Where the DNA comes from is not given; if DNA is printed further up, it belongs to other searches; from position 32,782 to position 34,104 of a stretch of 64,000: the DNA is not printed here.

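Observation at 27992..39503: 11.5-kb surface-glycopolymer locus combining a WbaP-type priming enzyme, GTs, a flippase, GDPD, an NTP-transferase, a HAD phosphatase and two paralogous unknown-family enzymes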

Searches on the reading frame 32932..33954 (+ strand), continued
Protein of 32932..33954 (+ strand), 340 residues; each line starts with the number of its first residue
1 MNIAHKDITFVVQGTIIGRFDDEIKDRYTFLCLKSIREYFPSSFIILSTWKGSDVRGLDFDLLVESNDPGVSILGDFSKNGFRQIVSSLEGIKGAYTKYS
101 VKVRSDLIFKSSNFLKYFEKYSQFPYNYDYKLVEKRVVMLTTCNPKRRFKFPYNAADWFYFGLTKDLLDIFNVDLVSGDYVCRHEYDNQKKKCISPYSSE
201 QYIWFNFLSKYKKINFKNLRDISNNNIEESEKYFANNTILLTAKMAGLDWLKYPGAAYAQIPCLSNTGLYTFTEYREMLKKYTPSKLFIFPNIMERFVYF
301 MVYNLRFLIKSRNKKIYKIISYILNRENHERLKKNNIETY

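Call 48: find_encoding_contigs(protein=P0266, flank=10000, max_places=2)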
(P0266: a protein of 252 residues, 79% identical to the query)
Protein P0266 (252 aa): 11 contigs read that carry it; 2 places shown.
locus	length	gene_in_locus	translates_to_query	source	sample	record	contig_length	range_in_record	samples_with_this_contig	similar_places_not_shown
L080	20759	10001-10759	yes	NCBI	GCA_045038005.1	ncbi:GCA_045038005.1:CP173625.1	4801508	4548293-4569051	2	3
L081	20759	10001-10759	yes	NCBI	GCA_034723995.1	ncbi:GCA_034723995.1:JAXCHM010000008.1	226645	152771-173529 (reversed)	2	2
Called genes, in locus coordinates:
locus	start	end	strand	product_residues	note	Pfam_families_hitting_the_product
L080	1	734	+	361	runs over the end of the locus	PF01075:Glyco_transf_9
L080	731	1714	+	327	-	PF01075:Glyco_transf_9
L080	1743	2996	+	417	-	PF04932:Wzy_C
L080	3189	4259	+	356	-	PF01075:Glyco_transf_9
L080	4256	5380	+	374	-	PF13439:Glyco_transf_4 (weak), PF20706:GT4-conflict, PF00534:Glycos_transf_1, PF13692:Glyco_trans_1_4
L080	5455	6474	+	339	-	PF01501:Glyco_transf_8, PF08437:Glyco_transf_8C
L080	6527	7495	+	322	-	PF10250:O-FucT (weak)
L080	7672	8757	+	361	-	PF07507:WavE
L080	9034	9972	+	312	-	-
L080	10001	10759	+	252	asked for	PF00483:NTP_transferase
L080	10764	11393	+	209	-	-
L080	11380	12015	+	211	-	PF00702:Hydrolase, PF13419:HAD_2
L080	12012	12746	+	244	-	-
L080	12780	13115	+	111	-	-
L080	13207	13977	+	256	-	PF00535:Glycos_transf_2, PF10111:Glyco_tranf_2_2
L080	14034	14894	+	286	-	PF04488:Gly_transf_sug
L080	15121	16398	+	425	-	PF04413:Glycos_transf_N, PF00534:Glycos_transf_1 (weak)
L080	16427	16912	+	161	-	PF01467:CTP_transf_like, PF08218:Citrate_ly_lig (weak)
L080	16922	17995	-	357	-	PF13439:Glyco_transf_4, PF13579:Glyco_trans_4_4 (faint), PF00534:Glycos_transf_1, PF13692:Glyco_trans_1_4, PF20706:GT4-conflict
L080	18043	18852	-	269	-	PF01149:Fapy_DNA_glyco, PF06831:H2TH, PF06827:zf-FPG_IleRS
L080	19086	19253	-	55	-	PF00471:Ribosomal_L33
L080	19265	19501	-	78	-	PF00830:Ribosomal_L28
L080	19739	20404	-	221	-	PF20582:UPF0758_N, PF04002:RadC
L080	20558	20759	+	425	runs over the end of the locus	PF02441:Flavoprotein, PF04127:DFP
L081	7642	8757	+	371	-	PF07507:WavE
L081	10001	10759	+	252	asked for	PF00483:NTP_transferase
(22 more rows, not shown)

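Call 50: search_dna_similar(query=L080:10001-10759:+, collection=plasmids, mode=protein, max_rows=25, max_evalue=1e-10)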
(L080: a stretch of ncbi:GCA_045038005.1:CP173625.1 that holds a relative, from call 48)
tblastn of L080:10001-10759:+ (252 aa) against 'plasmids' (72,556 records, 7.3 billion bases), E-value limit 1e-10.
Records with a match: 37; places in all: 63; records where one place covers at least 80% of the query: 37.
Best place of each record, by identity: <60% 37.
By first word of the organism name: Rhizobium 11; Azospirillum 3; Escherichia 3; Pseudochrobactrum 3; Acetobacter 2; Pseudomonas 2; Sinorhizobium 2; Scandinavium 1; Ruegeria 1; Roseinatronobacter 1; and 8 more.
By predicted mobility (MOB-suite, as given by PLSDB): non-mobilizable 29; mobilizable 5; conjugative 3.
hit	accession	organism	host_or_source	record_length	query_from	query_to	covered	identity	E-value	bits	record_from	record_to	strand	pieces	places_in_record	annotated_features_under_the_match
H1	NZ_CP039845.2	Acetobacter pasteurianus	whole organism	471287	1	252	100%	54.9%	2e-84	281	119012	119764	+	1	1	glycosyltransferase family 2 protein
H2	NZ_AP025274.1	Pseudomonas alcaligenes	Homo sapiens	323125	1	246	98%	56.1%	6e-91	300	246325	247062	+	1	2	glycosyltransferase family 2 protein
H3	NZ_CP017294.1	Pseudomonas aeruginosa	Homo sapiens,blood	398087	1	246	98%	55.7%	4e-90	297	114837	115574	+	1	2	glycosyltransferase family 2 protein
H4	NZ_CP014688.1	Acetobacter persici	water kefir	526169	1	246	98%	52.8%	7e-69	286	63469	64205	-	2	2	none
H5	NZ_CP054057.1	Scandinavium goeteborgense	Homo sapiens,Wound,wound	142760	1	243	96%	52.9%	1e-84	281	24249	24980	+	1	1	glycosyltransferase family 2 protein | hypothetical protein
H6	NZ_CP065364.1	Ruegeria sp. SCSIO 43209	Galaxea fascicularis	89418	1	246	98%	52.0%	3e-73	249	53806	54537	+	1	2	glycosyltransferase family 2 protein | hypothetical protein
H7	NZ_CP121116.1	Roseinatronobacter sp. S2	cell culture,Alkaline Spring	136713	1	246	98%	51.2%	2e-81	272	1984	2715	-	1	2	glycosyltransferase family 2 protein | hypothetical protein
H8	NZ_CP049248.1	Rhizobium rhizoryzae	cell culture,soil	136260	2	240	95%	45.9%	2e-61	215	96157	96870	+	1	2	glycosyltransferase family 2 protein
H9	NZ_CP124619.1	Tropicibacter oceani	pure culture,sediment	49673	2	240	95%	44.6%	8e-62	216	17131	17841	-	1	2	glycosyltransferase family 2 protein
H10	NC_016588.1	Azospirillum lipoferum 4B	-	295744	2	239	94%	44.0%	4e-57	202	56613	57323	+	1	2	glycosyltransferase family 2 protein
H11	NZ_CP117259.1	Rhizobium tumorigenes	Rubus sp.,pure bacterial culture,Aerial ...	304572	2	239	94%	43.8%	1e-57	204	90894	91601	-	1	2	glycosyltransferase family 2 protein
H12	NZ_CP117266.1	Rhizobium tumorigenes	Rubus sp.,pure bacterial culture,Aerial ...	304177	2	239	94%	43.8%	2e-57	204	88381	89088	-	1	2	glycosyltransferase family 2 protein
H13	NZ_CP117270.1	Rhizobium rhododendri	Rhododendron sp.,pure bacterial ...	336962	2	239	94%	43.8%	2e-57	203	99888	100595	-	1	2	glycosyltransferase family 2 protein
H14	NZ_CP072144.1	Rhizobium sp. L51/94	Blueberry,cell culture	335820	2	239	94%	43.8%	3e-57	203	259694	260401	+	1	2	glycosyltransferase family 2 protein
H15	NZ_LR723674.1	Pseudorhizobium flavum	Paddy soil under the long-term ...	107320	2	239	94%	43.6%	9e-58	204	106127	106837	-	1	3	none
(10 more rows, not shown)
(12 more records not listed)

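Call 53: search_dna_similar(query=L080:10001-10759:+, collection=plasmids, mode=protein, max_rows=40, max_evalue=1e-10, rows=spread)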
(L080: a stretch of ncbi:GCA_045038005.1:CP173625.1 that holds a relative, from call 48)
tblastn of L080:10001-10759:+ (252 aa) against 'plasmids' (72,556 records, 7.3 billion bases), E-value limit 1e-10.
Records with a match: 37; places in all: 63; records where one place covers at least 80% of the query: 37.
Best place of each record, by identity: <60% 37.
By first word of the organism name: Rhizobium 11; Azospirillum 3; Escherichia 3; Pseudochrobactrum 3; Acetobacter 2; Pseudomonas 2; Sinorhizobium 2; Scandinavium 1; Ruegeria 1; Roseinatronobacter 1; and 8 more.
By predicted mobility (MOB-suite, as given by PLSDB): non-mobilizable 29; mobilizable 5; conjugative 3.
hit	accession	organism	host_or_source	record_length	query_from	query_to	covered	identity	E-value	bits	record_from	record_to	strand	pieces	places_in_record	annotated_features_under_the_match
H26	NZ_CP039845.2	Acetobacter pasteurianus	whole organism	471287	1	252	100%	54.9%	2e-84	281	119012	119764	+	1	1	glycosyltransferase family 2 protein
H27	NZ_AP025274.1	Pseudomonas alcaligenes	Homo sapiens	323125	1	246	98%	56.1%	6e-91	300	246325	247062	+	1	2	glycosyltransferase family 2 protein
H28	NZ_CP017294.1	Pseudomonas aeruginosa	Homo sapiens,blood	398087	1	246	98%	55.7%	4e-90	297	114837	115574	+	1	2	glycosyltransferase family 2 protein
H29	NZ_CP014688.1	Acetobacter persici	water kefir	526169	1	246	98%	52.8%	7e-69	286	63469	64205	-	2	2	none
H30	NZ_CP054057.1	Scandinavium goeteborgense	Homo sapiens,Wound,wound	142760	1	243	96%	52.9%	1e-84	281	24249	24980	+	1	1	glycosyltransferase family 2 protein | hypothetical protein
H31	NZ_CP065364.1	Ruegeria sp. SCSIO 43209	Galaxea fascicularis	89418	1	246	98%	52.0%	3e-73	249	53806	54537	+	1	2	glycosyltransferase family 2 protein | hypothetical protein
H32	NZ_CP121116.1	Roseinatronobacter sp. S2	cell culture,Alkaline Spring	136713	1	246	98%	51.2%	2e-81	272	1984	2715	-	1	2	glycosyltransferase family 2 protein | hypothetical protein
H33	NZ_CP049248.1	Rhizobium rhizoryzae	cell culture,soil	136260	2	240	95%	45.9%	2e-61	215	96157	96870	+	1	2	glycosyltransferase family 2 protein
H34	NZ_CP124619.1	Tropicibacter oceani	pure culture,sediment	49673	2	240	95%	44.6%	8e-62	216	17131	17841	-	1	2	glycosyltransferase family 2 protein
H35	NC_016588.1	Azospirillum lipoferum 4B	-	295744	2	239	94%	44.0%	4e-57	202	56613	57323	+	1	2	glycosyltransferase family 2 protein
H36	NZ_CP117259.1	Rhizobium tumorigenes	Rubus sp.,pure bacterial culture,Aerial ...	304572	2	239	94%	43.8%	1e-57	204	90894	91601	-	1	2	glycosyltransferase family 2 protein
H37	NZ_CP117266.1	Rhizobium tumorigenes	Rubus sp.,pure bacterial culture,Aerial ...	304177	2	239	94%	43.8%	2e-57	204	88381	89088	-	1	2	glycosyltransferase family 2 protein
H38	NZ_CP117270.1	Rhizobium rhododendri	Rhododendron sp.,pure bacterial ...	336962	2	239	94%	43.8%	2e-57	203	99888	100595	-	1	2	glycosyltransferase family 2 protein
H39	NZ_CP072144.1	Rhizobium sp. L51/94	Blueberry,cell culture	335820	2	239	94%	43.8%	3e-57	203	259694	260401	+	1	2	glycosyltransferase family 2 protein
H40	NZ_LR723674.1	Pseudorhizobium flavum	Paddy soil under the long-term ...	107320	2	239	94%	43.6%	9e-58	204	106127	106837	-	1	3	none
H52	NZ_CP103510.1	Escherichia coli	Homo sapiens,blood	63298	4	239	94%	30.3%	3e-16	85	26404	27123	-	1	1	capsular biosynthesis protein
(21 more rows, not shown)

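Call 54: get_annotated_region(hit=H52, flank=12000)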
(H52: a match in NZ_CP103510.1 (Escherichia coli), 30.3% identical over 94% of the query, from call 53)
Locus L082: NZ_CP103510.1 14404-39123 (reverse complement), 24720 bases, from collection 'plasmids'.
description: Escherichia coli O25b:H4-ST131 strain 5506 plasmid pMB9366_2, complete sequence
organism: Escherichia coli (NCBI taxid 941322)
taxonomy: Bacteria; Pseudomonadota; Gammaproteobacteria; Enterobacterales; Enterobacteriaceae; Escherichia; Escherichia coli
host: -; source: Homo sapiens,blood; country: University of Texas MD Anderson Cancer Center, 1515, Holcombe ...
typing (MOB-suite, as given by PLSDB): non-mobilizable; replicon IncFIA,IncY
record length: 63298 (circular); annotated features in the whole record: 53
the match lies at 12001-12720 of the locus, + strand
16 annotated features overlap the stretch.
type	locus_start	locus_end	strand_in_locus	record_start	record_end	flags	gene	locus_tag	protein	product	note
CDS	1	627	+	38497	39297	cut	-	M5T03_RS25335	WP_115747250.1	ABC transporter permease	-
CDS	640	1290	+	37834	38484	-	-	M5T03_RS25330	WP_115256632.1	ABC transporter ATP-binding protein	-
CDS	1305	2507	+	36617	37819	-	-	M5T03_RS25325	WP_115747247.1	sugar transporter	-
CDS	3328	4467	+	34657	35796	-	-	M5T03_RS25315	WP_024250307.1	ISAs1 family transposase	-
CDS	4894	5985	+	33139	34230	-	-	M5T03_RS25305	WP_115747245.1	Stealth CR1 domain-containing protein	-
CDS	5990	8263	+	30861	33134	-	-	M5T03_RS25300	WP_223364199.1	CDP-glycerol glycerophosphotransferase family protein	-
CDS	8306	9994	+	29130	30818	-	-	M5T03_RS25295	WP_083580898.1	hypothetical protein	-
CDS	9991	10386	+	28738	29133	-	-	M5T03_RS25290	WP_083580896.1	HAD hydrolase family protein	-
CDS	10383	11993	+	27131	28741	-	-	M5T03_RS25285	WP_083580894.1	aminoglycoside phosphotransferase family protein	-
CDS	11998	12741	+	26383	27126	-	-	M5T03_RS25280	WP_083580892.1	capsular biosynthesis protein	-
CDS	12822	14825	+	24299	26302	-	-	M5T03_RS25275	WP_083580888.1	capsular polysaccharide biosynthesis protein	-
CDS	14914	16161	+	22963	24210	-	-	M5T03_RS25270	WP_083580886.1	capsular biosynthesis protein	-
CDS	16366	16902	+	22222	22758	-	-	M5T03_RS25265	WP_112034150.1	HTH domain-containing protein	-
CDS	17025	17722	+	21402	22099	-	-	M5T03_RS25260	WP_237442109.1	IS1 family transposase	-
CDS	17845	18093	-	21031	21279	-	-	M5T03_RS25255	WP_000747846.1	hypothetical protein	-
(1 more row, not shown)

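Call 55: search_protein_families(library=pfam, proteins=[L082:8306-9994:+, L082:9991-10386:+, L082:10383-11993:+, L082:11998-12741:+, L080:9034-9972:+, L080:7672-8757:+], max_evalue=0.01)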
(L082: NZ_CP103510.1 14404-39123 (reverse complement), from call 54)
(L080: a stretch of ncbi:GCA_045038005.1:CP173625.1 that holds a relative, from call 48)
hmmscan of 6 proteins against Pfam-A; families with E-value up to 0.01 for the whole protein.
L082:8306-9994:+ (562 aa): 1 family
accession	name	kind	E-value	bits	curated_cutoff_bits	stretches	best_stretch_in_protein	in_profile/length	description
PF25072.1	DUF7796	-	2.3e-05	23.9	27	0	401-435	104-138/346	Domain of unknown function (DUF7796)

L082:9991-10386:+ (131 aa): 4 families
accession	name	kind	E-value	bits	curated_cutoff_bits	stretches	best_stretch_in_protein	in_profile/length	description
PF24694.1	LNS2_PITM1-3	-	1.2e-05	25.8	27.7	1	4-69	1-66/124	PITM 1-3, LNS2 domain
PF08282.18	Hydrolase_3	-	4.1e-05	23.9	20.9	1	4-68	1-58/255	haloacid dehalogenase-like hydrolase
PF00702.32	Hydrolase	-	0.0016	19.3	26.4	0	1-15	1-15/191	haloacid dehalogenase-like hydrolase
PF25109.1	HAD_PNKP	-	0.004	17.7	27.6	1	2-82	2-84/143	Polynucleotide kinase PNKP phosphatase domain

L082:10383-11993:+ (536 aa): 1 family
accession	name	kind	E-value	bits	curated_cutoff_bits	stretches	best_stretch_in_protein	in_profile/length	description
PF01636.29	APH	-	0.0002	21.7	23.2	1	308-443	95-213/239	Phosphotransferase enzyme family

L082:11998-12741:+ (247 aa): 0 families

L080:9034-9972:+ (312 aa): 1 family
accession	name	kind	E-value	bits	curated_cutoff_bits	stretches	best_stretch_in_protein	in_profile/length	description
PF25072.1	DUF7796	-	4.6e-05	22.9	27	1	7-157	3-138/346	Domain of unknown function (DUF7796)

L080:7672-8757:+ (361 aa): 1 family
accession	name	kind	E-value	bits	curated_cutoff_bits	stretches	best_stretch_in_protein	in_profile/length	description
PF07507.16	WavE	-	1.7e-53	182.3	27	1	24-313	1-298/305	WavE lipopolysaccharide synthesis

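Call 56: search_protein_families(library=ncbifam, proteins=[L082:8306-9994:+, L082:9991-10386:+, L082:10383-11993:+, L082:11998-12741:+, L080:9034-9972:+], max_evalue=0.01)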
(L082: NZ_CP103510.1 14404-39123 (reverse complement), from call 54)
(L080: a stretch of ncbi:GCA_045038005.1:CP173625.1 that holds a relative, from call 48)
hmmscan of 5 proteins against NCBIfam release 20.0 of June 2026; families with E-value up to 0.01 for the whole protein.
L082:8306-9994:+ (562 aa): 0 families

L082:9991-10386:+ (131 aa): 8 families
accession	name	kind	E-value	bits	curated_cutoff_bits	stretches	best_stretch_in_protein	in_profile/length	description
TIGR01689.1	EcbF-BcbF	subfamily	8.9e-59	197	162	1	1-123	1-123/126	capsule biosynthesis phosphatase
TIGR01681.1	HAD-SF-IIIC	subfamily_domain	7.1e-09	36.6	35.75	1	3-108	2-129/132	HAD-IIIC family phosphatase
TIGR01662.1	HAD-SF-IIIA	subfamily_domain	5.7e-06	26.5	44.6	1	2-56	1-58/141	HAD-IIIA family hydrolase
TIGR01487.1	Pglycolate_arch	equivalog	8.7e-05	22.5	122.75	1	2-55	2-49/215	phosphoglycolate phosphatase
NF002245.0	PRK01158.1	equivalog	0.0004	19.8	198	1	1-48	3-44/233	phosphoglycolate phosphatase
TIGR00099.1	Cof-subfamily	subfamily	0.00098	18.8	137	1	4-53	2-45/256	Cof-type HAD-IIB family hydrolase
TIGR00213.1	GmhB_yaeD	subfamily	0.0023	17.6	149.6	1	2-51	2-53/176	D-glycero-beta-D-manno-heptose 1,7-bisphosphate 7-phosphatase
TIGR01484.1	HAD-SF-IIB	subfamily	0.004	17.2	41.8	1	4-69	2-61/221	HAD-IIB family hydrolase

L082:10383-11993:+ (536 aa): 1 family
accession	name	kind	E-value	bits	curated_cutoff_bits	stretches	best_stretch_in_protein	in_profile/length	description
NF033068.1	APH_3p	equivalog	0.00037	20.1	205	1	308-445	102-221/255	APH(3') family aminoglycoside O-phosphotransferase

L082:11998-12741:+ (247 aa): 0 families

L080:9034-9972:+ (312 aa): 0 families

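Call 73: search_protein_families(library=pfam, proteins=[L085:9415-10848:+, L085:11270-12838:+, L085:14953-16293:+], max_evalue=0.001)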
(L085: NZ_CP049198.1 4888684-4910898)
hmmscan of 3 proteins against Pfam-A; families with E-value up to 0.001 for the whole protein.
L085:9415-10848:+ (477 aa): 0 families

L085:11270-12838:+ (522 aa): 0 families

L085:14953-16293:+ (446 aa): 3 families
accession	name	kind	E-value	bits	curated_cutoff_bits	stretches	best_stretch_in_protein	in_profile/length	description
PF00535.33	Glycos_transf_2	-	5.8e-26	91.9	23.3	1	172-285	1-115/168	Glycosyl transferase family 2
PF13641.12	Glyco_tranf_2_3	-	8.5e-08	32.9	27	1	171-278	3-114/230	Glycosyltransferase like family 2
PF10111.15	Glyco_tranf_2_2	-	2e-05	24.7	27.3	1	179-272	8-104/276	Glycosyltransferase like family 2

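Call 77: find_encoding_contigs(protein=P0307, flank=8000, max_places=1)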
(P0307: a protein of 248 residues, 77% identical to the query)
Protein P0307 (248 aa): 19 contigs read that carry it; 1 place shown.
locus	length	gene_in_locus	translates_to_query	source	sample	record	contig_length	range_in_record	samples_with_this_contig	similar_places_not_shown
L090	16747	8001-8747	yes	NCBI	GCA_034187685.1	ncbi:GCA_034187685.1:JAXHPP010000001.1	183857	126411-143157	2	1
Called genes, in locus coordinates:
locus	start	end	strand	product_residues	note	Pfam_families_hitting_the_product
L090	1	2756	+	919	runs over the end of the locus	PF03710:GlnE, PF08335:GlnD_UR_UTase, PF03710:GlnE, PF08335:GlnD_UR_UTase (weak)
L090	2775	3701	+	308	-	PF01063:Aminotran_4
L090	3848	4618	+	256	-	-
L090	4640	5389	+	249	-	PF01755:Glyco_transf_25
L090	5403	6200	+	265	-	PF01755:Glyco_transf_25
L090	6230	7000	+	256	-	PF01755:Glyco_transf_25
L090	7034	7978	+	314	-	-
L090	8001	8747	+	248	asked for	PF00483:NTP_transferase (weak)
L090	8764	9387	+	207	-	-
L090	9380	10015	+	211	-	PF00702:Hydrolase, PF12710:HAD (weak), PF13419:HAD_2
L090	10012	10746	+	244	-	-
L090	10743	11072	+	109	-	-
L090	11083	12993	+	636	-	PF07507:WavE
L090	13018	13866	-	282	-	PF03279:Lip_A_acyltrans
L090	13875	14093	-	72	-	-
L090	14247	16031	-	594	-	PF01336:tRNA_anti-codon, PF00152:tRNA-synt_2, PF02938:GAD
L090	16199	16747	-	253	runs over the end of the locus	PF00882:Zn_dep_PLPC, PF13803:DUF4184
